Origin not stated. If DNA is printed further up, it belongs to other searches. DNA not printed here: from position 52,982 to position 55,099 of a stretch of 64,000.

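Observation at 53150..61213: Candidate oxidative catabolic cluster for a guanidino amino acid (arginine 2-monooxygenase-type route) with a PotFGHI-like ABC importer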

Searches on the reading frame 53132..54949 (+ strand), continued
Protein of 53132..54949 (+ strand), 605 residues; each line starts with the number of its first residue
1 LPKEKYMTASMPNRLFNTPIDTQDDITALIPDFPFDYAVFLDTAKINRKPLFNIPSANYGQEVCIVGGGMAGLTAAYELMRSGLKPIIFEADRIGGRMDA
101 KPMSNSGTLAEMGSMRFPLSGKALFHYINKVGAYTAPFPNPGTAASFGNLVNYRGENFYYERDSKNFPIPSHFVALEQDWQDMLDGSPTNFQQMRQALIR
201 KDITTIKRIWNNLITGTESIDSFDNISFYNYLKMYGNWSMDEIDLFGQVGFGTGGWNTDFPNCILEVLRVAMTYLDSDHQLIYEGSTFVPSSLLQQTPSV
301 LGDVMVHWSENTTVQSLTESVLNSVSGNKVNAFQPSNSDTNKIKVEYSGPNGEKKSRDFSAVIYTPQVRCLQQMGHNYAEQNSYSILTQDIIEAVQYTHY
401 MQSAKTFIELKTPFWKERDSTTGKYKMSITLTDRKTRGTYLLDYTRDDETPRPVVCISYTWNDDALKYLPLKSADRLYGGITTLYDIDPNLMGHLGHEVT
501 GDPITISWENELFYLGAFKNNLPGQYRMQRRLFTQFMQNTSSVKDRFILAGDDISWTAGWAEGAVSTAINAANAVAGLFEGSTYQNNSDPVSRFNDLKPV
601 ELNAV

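Call 37: find_related_loci(query=A1, collection=genome_contigs, flank=10000)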
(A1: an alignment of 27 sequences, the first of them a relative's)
Query A1 (599 aa) in genome_contigs; peptide patterns used: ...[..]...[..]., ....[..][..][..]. (x = any residue, [..] = any of these).
600 stretches matched a pattern (row limit reached: there are more); 575 encode a relative of the query (tblastn E <= 1e-3); the best 80 are kept; 80 distinct loci.
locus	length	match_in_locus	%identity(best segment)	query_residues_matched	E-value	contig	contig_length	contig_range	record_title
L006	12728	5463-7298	44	5-596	4e-156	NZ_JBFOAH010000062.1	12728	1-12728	Paraburkholderia sp. DGU8 contig62, whole genome shotgun sequence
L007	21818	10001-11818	45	1-596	5e-153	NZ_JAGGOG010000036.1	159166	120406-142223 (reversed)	Pseudomonas fluorescens strain ISL-62 ISL62_37, whole genome shotgun sequence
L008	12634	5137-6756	41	20-596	1e-134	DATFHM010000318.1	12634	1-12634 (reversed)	MAG TPA_asm: Nocardioides sp. isolate SMAG_U8689 k141_1701349, whole genome shotgun sequence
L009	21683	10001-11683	42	1-596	7e-135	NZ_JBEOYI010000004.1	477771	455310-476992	Streptomyces sp. NPDC001904 NPDC001904_73_A11.ctg-0004, whole genome shotgun sequence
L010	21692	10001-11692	42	1-596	1e-134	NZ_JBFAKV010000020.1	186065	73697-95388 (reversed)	Streptomyces sp. NPDC050264 NPDC050264_58_D3.ctg-0020, whole genome shotgun sequence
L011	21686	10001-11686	41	1-597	1e-133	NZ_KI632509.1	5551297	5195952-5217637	Haloechinothrix halophila YIM 93223 AmyhaDRAFT_Scaffold1.1, whole genome shotgun sequence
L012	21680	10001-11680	41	1-596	2e-133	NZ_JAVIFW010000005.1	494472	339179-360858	Streptomyces sp. LHD-70 LHD.70_ctg005, whole genome shotgun sequence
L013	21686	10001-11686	41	1-596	6e-133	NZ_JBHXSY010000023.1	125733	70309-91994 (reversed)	Streptomyces sp. NPDC058701 NPDC058701_T43_F4.ctg-0023, whole genome shotgun sequence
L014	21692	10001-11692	41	1-597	4e-133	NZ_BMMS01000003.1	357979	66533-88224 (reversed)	Wenjunlia tyrosinilytica strain CGMCC 4.7201 sequence003, whole genome shotgun sequence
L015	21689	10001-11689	41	1-596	3e-133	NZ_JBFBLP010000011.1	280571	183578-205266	Streptomyces sp. NPDC079141 NPDC079141_65_F9.ctg-0011, whole genome shotgun sequence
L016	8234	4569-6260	41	1-596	6e-133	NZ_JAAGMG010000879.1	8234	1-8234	Streptomyces sp. SID14478 contig-8000022, whole genome shotgun sequence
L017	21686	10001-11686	41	1-596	9e-133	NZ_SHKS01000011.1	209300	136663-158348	Streptomyces sp. BK239 Ga0307691_111, whole genome shotgun sequence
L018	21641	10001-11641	41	17-596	9e-133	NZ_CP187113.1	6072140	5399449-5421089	Streptomyces sp. BI20 chromosome, complete genome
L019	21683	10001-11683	41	1-596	2e-132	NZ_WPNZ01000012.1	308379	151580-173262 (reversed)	Streptomyces typhae strain p1417 Scaffold12, whole genome shotgun sequence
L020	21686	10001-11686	41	1-596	3e-132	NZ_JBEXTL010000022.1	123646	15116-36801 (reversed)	Streptomyces sp. NPDC006172 NPDC006172_12_G9.ctg-0022, whole genome shotgun sequence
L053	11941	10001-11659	40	12-596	3e-131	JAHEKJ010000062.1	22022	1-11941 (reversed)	MAG: Gammaproteobacteria bacterium isolate Ww580 NODE_6173_length_22022_cov_9.938268, whole genome shotgun sequence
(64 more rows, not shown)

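Call 47: search_protein_families(library=pfam, proteins=[L053:1046-2122:+, L053:2211-3035:+, L053:3097-3870:+, L053:3931-4629:+, L053:4634-5401:+, L053:5408-6532:+, L053:6802-8196:+, L006:937-2445:-, L006:3731-4645:+, L011:12718-14346:+], max_evalue=0.00001)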
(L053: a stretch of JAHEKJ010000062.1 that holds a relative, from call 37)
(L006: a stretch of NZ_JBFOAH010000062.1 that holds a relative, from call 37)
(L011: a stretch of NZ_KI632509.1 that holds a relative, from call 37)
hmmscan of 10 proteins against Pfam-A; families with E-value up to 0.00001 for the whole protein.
L053:1046-2122:+ (358 aa): 2 families
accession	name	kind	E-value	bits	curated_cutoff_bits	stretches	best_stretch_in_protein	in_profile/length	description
PF03881.20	Fructosamin_kin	-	2.8e-100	335.7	22.4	1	71-356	2-287/288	Fructosamine kinase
PF01636.29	APH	-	8.8e-12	45.7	23.2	1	91-325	2-238/239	Phosphotransferase enzyme family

L053:2211-3035:+ (274 aa): 3 families
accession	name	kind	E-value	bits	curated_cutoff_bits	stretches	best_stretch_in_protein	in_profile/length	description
PF00005.33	ABC_tran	-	4.7e-32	111.9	25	1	40-198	2-137/137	ABC transporter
PF13304.12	AAA_21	-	7e-12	46.4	27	1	153-229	221-300/304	AAA domain, putative AbiEii toxin, Type IV TA system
PF02463.25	SMC_N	-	2.2e-07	31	40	0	152-236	125-206/220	RecF/RecN/SMC N terminal domain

L053:3097-3870:+ (257 aa): 2 families
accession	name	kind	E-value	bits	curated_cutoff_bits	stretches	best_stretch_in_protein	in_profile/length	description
PF00497.25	SBP_bac_3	-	1.3e-43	148.3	26.4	1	27-251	1-131/132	Bacterial extracellular solute-binding proteins, family 3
PF10613.14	Lig_chan-Glu_bd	-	3.8e-11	43.5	30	1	70-119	64-113/115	Ligated ion channel L-glutamate- and glycine-binding site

L053:3931-4629:+ (232 aa): 1 family
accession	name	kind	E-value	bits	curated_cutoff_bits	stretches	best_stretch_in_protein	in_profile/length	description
PF00528.27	BPD_transp_1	-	3.1e-21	76.4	26.4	1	34-223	3-183/184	Binding-protein-dependent transport system inner membrane component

L053:4634-5401:+ (255 aa): 1 family
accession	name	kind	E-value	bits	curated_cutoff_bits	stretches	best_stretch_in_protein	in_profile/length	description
PF00528.27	BPD_transp_1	-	5e-24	85.5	26.4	1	46-229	2-179/184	Binding-protein-dependent transport system inner membrane component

L053:5408-6532:+ (374 aa): 1 family
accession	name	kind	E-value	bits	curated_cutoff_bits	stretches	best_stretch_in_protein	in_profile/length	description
PF01266.30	DAO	-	3.1e-56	191.8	27.9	1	10-350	1-352/353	FAD dependent oxidoreductase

L053:6802-8196:+ (464 aa): 8 families
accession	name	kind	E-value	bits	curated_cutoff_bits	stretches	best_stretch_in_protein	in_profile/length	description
PF07992.20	Pyr_redox_2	-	6.7e-22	78.7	26.1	1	9-318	2-288/291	Pyridine nucleotide-disulphide oxidoreductase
PF00890.30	FAD_binding_2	-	1.1e-10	41.7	20.4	1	11-46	3-38/414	FAD binding domain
PF12831.13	FAD_oxidored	-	3.8e-09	36.8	27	1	10-47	2-39/416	FAD dependent oxidoreductase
PF13450.12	NAD_binding_8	-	6.4e-09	36.4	21.9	1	12-51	1-40/68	NAD(P)-binding Rossmann-like domain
PF01266.30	DAO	-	3.9e-08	33.7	27.9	1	10-49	2-42/353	FAD dependent oxidoreductase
PF03486.20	HI0933_like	-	9.6e-08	32.2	50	1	10-46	3-39/244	HI0933-like protein Rossmann domain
PF01134.28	GIDA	-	2.5e-06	27.2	22.1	0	10-39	2-31/391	Glucose inhibited division protein A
PF13738.12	Pyr_redox_3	-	7.5e-06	25.8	30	0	11-47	1-37/305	Pyridine nucleotide-disulphide oxidoreductase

L006:937-2445:- (502 aa): 1 family
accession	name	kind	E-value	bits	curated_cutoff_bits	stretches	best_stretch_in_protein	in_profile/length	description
PF02133.21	Transp_cyt_pur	-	1.8e-41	142.8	23.5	1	38-439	1-419/440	Permease for cytosine/purines, uracil, thiamine, allantoin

L006:3731-4645:+ (304 aa): 2 families
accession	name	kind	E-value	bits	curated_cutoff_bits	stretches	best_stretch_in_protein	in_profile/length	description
PF03466.25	LysR_substrate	-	2.8e-28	99.2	28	1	98-295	6-206/209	LysR substrate binding domain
PF00126.33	HTH_1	-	2.3e-15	56.7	26.6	1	10-69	1-60/60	Bacterial regulatory helix-turn-helix protein, lysR family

L011:12718-14346:+ (542 aa): 2 families
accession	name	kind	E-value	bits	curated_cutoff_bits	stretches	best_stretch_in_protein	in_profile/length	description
PF03553.21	Na_H_antiporter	-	7.2e-51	173.7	23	1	159-484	1-296/303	Na+/H+ antiporter family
PF03606.21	DcuC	-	1.3e-06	27.7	23.1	0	265-411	248-392/461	C4-dicarboxylate anaerobic carrier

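Call 49: find_related_loci(query=window:53150-54949:+, collection=metagenome_contigs, flank=10000)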
Query window:53150-54949:+ (599 aa) in metagenome_contigs; peptide patterns used: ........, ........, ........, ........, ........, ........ (x = any residue, [..] = any of these).
14 stretches matched a pattern, but none encodes a relative of the query by tblastn (E <= 1e-3).

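Call 53: find_encoding_contigs(protein=P0003, flank=8000, max_places=1)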
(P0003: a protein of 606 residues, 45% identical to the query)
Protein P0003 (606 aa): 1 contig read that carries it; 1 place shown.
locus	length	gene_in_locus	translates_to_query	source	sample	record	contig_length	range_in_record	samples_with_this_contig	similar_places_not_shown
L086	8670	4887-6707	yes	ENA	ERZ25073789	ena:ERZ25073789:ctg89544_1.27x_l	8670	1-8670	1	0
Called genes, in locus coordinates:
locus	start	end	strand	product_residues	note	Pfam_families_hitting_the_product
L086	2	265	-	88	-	?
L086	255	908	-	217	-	PF12697:Abhydrolase_6 (weak)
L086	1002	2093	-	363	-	PF00155:Aminotran_1_2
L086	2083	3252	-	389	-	PF04055:Radical_SAM, PF06968:BATS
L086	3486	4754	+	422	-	PF00202:Aminotran_3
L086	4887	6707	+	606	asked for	PF12831:FAD_oxidored (weak), PF01593:Amino_oxidase, PF13450:NAD_binding_8 (weak)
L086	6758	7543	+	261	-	PF00795:CN_hydrolase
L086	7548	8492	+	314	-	PF00491:Arginase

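Call 54: find_encoding_contigs(protein=P0026, flank=8000, max_places=1)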
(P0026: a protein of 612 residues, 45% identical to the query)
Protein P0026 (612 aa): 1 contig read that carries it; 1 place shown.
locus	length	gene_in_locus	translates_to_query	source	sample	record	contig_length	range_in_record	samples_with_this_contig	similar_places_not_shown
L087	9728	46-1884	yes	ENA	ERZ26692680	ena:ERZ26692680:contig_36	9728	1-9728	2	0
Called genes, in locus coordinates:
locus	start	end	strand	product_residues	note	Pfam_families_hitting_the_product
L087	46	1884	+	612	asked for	PF01593:Amino_oxidase, PF13450:NAD_binding_8 (faint)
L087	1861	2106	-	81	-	-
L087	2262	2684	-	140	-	-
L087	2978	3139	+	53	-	-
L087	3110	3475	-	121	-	PF13359:DDE_Tnp_4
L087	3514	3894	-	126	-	PF13613:HTH_Tnp_4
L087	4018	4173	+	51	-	-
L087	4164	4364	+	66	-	-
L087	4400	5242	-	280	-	PF07995:GSDH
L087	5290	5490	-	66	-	-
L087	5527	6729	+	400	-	-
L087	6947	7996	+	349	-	-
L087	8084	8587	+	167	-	PF01724:DUF29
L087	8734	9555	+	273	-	-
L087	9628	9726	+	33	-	?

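Call 55: find_encoding_contigs(protein=P0087, flank=8000, max_places=1)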
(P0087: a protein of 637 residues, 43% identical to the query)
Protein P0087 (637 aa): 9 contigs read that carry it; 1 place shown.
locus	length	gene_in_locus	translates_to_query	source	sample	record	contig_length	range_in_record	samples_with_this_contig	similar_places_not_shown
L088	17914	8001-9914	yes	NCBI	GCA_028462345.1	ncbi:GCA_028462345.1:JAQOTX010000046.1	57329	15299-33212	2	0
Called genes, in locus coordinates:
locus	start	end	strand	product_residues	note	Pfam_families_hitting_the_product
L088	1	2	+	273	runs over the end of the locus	PF21592:Bc2l-C_N, PF07472:PA-IIL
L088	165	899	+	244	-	PF07472:PA-IIL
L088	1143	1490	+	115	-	-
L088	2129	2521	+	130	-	PF07472:PA-IIL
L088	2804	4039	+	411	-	PF07472:PA-IIL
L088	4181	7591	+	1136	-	PF05658:YadA_head (faint), PF05662:YadA_stalk (weak)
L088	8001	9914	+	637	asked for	PF01266:DAO (faint), PF12831:FAD_oxidored (weak), PF13450:NAD_binding_8, PF01593:Amino_oxidase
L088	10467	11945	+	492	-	PF02133:Transp_cyt_pur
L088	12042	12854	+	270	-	PF00795:CN_hydrolase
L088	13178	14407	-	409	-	PF03797:Autotransporter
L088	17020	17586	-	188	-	PF01292:Ni_hydr_CYTB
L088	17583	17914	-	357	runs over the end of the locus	PF00199:Catalase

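Call 56: find_encoding_contigs(protein=P0017, flank=8000, max_places=1)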
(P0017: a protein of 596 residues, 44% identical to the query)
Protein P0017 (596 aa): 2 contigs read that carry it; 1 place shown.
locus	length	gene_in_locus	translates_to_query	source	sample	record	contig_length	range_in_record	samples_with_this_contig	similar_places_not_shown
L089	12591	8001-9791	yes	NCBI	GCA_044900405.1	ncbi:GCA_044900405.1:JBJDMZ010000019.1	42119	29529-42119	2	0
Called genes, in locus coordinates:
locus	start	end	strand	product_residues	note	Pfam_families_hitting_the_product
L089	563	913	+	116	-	-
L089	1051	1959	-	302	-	PF00126:HTH_1, PF03466:LysR_substrate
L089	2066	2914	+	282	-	PF02653:BPD_transp_2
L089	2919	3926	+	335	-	PF02653:BPD_transp_2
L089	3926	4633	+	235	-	PF02463:SMC_N (faint), PF13476:AAA_23, PF00005:ABC_tran, PF13304:AAA_21 (faint)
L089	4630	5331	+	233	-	PF00005:ABC_tran, PF13304:AAA_21 (faint)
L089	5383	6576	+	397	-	PF13433:Peripla_BP_5, PF13458:Peripla_BP_6, PF01094:ANF_receptor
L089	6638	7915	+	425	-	PF01425:Amidase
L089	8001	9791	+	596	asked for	PF13450:NAD_binding_8, PF01593:Amino_oxidase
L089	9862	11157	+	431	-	PF01546:Peptidase_M20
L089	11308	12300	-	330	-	PF01757:Acyl_transf_3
